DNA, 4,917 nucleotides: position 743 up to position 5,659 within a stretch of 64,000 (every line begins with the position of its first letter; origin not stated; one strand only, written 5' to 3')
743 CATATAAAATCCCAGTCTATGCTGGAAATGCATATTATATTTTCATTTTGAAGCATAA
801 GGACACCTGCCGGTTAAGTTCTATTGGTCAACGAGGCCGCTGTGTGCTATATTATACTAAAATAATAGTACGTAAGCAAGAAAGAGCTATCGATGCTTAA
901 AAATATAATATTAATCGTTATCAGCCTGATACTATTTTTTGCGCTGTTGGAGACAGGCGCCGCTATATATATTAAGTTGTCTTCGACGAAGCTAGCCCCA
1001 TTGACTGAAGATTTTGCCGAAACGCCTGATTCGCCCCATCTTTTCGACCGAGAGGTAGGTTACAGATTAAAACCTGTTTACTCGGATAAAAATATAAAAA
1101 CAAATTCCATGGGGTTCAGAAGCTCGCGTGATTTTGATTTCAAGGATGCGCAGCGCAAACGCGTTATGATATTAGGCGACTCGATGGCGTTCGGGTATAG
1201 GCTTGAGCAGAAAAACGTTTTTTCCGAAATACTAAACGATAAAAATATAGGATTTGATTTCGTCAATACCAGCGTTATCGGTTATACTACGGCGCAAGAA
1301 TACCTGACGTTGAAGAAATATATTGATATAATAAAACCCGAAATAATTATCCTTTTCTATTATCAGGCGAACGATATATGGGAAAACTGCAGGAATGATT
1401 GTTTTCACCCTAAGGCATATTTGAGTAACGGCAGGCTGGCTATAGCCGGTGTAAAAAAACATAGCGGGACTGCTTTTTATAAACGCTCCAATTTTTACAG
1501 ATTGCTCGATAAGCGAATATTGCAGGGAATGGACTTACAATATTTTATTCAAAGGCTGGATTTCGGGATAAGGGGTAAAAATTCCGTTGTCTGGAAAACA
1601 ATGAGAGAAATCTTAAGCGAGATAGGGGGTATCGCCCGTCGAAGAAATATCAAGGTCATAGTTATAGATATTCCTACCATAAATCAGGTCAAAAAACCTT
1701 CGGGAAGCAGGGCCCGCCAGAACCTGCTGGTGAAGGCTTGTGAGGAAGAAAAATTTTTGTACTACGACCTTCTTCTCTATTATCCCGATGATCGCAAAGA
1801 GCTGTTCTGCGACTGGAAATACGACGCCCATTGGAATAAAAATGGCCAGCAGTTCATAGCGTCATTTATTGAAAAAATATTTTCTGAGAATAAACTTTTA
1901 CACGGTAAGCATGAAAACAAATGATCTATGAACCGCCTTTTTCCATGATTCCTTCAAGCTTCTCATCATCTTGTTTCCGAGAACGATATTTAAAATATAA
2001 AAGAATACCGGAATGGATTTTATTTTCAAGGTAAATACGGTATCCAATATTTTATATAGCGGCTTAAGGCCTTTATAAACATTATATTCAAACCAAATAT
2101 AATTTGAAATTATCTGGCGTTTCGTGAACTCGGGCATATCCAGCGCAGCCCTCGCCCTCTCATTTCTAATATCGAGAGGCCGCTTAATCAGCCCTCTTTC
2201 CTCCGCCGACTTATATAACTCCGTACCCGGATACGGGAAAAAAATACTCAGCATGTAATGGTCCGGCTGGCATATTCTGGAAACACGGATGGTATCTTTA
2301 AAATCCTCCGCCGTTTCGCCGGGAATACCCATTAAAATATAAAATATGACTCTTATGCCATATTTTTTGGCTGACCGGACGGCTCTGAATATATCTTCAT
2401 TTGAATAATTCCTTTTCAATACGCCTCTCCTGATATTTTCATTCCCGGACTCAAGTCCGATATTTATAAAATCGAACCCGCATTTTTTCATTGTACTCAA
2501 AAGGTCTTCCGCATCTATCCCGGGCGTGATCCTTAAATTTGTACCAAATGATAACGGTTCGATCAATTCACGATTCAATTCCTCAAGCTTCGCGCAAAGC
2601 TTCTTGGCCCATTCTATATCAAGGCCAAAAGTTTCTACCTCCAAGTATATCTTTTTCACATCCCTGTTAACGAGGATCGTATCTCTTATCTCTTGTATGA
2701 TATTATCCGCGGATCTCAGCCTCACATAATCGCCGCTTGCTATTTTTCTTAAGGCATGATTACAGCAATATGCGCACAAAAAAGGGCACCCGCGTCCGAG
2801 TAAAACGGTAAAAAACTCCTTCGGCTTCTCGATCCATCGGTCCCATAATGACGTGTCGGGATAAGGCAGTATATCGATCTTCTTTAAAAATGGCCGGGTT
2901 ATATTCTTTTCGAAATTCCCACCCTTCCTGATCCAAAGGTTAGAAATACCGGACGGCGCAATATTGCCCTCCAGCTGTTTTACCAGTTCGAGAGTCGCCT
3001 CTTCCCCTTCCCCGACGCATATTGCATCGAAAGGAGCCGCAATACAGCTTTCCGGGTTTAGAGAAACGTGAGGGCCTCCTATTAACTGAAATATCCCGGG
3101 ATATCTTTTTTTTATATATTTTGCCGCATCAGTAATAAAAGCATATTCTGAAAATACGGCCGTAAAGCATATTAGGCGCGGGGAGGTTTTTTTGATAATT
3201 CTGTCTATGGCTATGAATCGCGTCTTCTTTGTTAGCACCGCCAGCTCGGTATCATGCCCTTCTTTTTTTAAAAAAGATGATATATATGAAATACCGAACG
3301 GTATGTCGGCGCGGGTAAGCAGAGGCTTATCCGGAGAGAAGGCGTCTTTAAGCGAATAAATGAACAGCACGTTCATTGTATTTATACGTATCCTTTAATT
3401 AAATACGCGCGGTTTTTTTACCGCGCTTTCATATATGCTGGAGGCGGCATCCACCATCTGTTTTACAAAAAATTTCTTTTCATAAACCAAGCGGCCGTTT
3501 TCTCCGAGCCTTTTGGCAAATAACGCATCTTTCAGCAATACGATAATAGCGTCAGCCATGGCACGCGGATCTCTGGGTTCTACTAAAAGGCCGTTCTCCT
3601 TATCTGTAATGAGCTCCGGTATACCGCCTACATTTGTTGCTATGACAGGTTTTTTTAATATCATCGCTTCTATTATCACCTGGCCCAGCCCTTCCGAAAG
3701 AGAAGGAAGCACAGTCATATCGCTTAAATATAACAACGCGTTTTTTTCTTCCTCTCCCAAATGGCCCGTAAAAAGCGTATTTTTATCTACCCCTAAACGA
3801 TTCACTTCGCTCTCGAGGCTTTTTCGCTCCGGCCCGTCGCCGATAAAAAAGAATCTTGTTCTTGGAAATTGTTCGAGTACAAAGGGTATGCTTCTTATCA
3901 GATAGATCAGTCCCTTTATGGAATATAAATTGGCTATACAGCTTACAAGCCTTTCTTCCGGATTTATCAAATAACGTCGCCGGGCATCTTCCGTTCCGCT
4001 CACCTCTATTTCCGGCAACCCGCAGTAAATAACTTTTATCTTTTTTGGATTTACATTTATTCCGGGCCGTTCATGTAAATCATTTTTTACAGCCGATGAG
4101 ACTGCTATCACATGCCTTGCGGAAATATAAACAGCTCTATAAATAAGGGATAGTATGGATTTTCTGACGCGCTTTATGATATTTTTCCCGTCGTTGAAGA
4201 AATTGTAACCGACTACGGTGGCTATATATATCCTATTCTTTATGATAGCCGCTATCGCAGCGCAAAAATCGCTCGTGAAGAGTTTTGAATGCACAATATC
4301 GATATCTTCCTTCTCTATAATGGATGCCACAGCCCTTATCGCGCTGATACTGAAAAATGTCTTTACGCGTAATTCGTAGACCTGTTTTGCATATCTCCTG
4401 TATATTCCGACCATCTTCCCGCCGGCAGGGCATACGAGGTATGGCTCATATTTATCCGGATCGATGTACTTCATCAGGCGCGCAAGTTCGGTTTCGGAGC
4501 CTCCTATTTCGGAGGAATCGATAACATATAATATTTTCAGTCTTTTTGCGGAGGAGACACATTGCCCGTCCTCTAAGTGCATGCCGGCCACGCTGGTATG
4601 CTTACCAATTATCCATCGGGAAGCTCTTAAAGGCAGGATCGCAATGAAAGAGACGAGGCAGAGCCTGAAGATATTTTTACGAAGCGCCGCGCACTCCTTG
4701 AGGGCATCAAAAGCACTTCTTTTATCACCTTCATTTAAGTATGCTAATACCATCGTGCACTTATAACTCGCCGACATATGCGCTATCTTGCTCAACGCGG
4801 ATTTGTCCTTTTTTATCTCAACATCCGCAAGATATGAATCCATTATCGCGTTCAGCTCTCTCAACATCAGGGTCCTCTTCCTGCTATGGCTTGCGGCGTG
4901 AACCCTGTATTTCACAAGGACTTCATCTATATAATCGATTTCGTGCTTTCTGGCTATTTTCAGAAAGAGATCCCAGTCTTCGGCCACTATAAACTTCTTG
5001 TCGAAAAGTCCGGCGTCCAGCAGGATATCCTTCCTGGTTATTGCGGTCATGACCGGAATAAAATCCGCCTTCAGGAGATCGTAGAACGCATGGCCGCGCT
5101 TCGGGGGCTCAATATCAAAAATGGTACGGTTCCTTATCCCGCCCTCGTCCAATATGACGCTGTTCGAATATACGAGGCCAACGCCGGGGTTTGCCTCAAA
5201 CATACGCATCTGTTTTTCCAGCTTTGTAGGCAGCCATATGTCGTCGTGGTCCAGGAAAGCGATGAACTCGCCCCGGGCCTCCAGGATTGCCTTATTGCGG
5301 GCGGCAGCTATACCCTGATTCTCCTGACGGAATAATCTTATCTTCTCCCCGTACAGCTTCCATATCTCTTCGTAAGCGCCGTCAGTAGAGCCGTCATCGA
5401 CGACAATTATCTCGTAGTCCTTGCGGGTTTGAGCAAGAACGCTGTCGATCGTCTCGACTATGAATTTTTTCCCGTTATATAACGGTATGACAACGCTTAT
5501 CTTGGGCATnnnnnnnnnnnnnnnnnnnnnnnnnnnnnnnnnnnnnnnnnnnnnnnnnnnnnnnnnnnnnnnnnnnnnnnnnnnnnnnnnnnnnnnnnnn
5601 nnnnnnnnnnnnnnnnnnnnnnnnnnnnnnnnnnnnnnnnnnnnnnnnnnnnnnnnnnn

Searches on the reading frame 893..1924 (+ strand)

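Call 34: search_protein_families(library=pfam, proteins=[window:893-1924:+], max_evalue=0.001)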
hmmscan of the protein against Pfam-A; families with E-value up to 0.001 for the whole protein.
window:893-1924:+ (343 aa): 1 family
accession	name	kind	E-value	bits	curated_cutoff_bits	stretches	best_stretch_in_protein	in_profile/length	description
PF13472.12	Lipase_GDSL_2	-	5.3e-05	24.2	32.9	1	93-320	1-177/178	GDSL-like Lipase/Acylhydrolase family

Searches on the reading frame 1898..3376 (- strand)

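Call 34: search_protein_families(library=pfam, proteins=[window:1898-3376:-], max_evalue=0.001)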
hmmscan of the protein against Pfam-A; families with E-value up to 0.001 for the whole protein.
window:1898-3376:- (492 aa): 2 families
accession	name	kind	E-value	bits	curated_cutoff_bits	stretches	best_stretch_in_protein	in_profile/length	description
PF04055.27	Radical_SAM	-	2.4e-26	93.3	29.5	1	193-364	3-164/166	Radical SAM superfamily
PF02310.24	B12-binding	-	3.8e-15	56.2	32.1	1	26-131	14-120/121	B12 binding domain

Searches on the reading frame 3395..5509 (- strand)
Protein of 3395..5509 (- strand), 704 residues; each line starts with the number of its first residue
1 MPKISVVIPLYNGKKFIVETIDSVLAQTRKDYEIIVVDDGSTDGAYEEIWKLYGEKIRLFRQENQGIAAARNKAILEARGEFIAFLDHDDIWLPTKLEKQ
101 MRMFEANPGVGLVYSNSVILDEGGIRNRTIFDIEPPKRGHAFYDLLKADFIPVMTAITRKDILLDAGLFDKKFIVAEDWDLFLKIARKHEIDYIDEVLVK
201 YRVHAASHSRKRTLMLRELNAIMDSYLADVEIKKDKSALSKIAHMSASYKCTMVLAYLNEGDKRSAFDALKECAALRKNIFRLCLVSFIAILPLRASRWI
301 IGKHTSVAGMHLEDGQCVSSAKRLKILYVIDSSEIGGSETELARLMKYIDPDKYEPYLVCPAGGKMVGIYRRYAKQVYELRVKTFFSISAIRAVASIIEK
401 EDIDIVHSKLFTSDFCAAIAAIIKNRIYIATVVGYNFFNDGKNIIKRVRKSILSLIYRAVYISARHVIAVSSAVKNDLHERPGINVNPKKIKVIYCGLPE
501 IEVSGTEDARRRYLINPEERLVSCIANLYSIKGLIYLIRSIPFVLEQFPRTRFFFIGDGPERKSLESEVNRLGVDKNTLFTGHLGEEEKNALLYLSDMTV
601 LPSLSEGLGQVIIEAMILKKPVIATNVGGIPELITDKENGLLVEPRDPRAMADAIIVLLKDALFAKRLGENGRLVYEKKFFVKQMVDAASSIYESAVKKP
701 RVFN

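Call 34: search_protein_families(library=pfam, proteins=[window:3395-5509:-], max_evalue=0.001)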
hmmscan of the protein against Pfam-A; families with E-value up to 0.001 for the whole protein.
window:3395-5509:- (704 aa): 8 families
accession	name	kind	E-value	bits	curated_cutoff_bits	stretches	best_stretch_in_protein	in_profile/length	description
PF00534.26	Glycos_transf_1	-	2.6e-38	131.7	26.4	1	507-673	3-170/172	Glycosyl transferases group 1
PF13692.12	Glyco_trans_1_4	-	1.5e-36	126.2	27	1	521-661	3-142/142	Glycosyl transferases group 1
PF00535.33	Glycos_transf_2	-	2.4e-36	125.6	23.3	1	5-162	1-163/168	Glycosyl transferase family 2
PF10111.15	Glyco_tranf_2_2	-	1.6e-19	70.9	27.3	1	5-206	1-220/276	Glycosyltransferase like family 2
PF13439.12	Glyco_transf_4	-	3.6e-18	66.6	28.5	1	335-498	1-166/170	Glycosyltransferase Family 4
PF13641.12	Glyco_tranf_2_3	-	8.3e-14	52.6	27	1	2-190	1-198/230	Glycosyltransferase like family 2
PF13579.12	Glyco_trans_4_4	-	7.2e-09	36.6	29.7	1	336-497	1-158/158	Glycosyl transferase 4-like domain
PF13477.12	Glyco_trans_4_2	-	4.9e-05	23.9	23.4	1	325-468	1-136/139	Glycosyl transferase 4-like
